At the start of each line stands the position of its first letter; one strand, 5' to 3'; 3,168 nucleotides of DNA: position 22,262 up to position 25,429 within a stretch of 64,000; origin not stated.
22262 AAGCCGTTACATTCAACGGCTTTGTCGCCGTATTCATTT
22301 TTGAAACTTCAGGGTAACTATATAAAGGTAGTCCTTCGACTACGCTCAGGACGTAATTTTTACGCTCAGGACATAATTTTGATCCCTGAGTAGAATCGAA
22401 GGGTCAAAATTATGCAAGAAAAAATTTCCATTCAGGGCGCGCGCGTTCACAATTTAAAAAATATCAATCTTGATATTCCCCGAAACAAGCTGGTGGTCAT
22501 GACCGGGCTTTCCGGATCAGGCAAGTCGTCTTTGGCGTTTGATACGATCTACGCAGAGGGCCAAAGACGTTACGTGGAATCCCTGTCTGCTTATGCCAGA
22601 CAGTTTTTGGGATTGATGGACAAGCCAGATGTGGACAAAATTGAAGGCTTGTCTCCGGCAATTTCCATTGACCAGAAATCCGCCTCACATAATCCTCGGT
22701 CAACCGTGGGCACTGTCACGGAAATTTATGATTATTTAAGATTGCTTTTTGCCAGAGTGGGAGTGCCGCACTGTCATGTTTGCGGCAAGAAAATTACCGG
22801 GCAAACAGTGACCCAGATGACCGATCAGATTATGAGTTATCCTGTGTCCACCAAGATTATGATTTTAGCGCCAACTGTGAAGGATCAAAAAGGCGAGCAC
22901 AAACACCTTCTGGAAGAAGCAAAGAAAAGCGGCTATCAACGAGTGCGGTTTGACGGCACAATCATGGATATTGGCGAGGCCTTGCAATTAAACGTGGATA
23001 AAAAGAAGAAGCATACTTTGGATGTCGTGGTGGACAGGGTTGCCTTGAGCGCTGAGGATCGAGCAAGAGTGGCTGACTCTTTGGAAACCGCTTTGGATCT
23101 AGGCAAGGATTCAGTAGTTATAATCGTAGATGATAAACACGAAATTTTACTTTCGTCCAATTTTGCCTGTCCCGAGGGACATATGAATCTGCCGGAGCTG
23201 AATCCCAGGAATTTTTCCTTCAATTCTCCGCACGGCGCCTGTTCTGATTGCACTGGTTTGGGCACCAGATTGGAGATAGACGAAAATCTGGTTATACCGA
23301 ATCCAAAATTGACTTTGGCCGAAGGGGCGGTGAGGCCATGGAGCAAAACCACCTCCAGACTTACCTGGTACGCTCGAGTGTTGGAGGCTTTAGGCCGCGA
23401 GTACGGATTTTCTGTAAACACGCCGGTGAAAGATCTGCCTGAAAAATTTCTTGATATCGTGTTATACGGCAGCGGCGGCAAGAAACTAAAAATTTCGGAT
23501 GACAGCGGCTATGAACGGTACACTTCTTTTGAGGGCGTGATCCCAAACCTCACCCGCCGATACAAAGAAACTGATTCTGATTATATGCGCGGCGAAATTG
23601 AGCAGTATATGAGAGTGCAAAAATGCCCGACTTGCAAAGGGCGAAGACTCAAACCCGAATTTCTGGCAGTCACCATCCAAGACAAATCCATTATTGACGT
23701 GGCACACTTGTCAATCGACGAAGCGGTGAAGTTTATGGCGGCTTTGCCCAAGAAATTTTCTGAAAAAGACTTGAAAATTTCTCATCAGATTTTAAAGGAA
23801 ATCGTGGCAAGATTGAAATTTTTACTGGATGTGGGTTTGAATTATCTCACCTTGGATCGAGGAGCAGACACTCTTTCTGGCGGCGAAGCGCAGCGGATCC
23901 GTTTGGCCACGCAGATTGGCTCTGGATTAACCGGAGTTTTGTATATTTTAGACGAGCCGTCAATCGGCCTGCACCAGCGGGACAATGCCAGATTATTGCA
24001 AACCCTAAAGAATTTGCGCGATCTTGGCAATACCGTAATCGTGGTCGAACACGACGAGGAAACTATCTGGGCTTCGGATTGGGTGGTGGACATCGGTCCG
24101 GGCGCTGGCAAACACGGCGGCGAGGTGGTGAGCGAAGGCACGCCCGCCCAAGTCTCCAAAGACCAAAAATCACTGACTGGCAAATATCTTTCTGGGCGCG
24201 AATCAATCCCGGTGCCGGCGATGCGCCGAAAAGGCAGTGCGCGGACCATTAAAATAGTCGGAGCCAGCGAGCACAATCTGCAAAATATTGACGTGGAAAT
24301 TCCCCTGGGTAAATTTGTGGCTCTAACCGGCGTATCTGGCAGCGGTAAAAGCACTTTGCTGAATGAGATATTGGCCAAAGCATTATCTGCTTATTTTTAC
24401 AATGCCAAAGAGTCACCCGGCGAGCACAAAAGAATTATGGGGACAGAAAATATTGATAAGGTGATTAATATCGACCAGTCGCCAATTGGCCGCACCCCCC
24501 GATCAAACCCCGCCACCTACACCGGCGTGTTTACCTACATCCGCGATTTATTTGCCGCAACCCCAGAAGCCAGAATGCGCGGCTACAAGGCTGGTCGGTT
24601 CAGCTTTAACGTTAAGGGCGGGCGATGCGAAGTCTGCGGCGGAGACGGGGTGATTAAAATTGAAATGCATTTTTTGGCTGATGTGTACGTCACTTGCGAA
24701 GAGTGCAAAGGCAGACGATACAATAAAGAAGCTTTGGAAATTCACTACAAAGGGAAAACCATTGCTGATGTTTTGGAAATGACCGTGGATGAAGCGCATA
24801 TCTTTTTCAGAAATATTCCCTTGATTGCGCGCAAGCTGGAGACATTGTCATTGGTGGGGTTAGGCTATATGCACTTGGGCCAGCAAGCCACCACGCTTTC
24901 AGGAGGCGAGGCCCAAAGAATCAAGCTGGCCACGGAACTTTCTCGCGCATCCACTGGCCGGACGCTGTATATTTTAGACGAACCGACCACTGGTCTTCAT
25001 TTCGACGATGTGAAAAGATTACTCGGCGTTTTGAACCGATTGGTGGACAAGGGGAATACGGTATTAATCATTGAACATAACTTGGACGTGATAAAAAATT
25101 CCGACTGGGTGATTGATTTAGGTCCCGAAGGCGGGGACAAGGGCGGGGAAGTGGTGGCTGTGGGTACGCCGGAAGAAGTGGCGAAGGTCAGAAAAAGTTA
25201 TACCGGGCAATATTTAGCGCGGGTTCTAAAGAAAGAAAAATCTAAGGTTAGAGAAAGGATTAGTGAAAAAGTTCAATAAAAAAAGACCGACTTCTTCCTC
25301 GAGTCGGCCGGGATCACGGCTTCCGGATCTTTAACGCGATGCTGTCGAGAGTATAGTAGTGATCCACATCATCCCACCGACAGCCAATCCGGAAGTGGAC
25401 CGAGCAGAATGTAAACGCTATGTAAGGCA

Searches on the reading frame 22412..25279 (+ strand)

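Call 73: search_protein_families(library=pfam, max_evalue=1e-8, proteins=[window:22412-25279:+])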
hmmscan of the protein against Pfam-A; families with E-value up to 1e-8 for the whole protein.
window:22412-25279:+ (955 aa): 4 families
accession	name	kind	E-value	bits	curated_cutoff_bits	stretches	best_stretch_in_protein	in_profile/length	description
PF17755.6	UvrA_DNA-bind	-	3.8e-39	133.8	23.2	1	290-398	1-110/110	UvrA DNA-binding domain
PF17760.6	UvrA_inter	-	1.8e-35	121.6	23.3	1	131-239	1-107/109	UvrA interaction domain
PF00005.33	ABC_tran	-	7e-24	85.4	25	0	623-655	1-33/137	ABC transporter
PF02463.25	SMC_N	-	5.8e-10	39.4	40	0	635-901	26-209/220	RecF/RecN/SMC N terminal domain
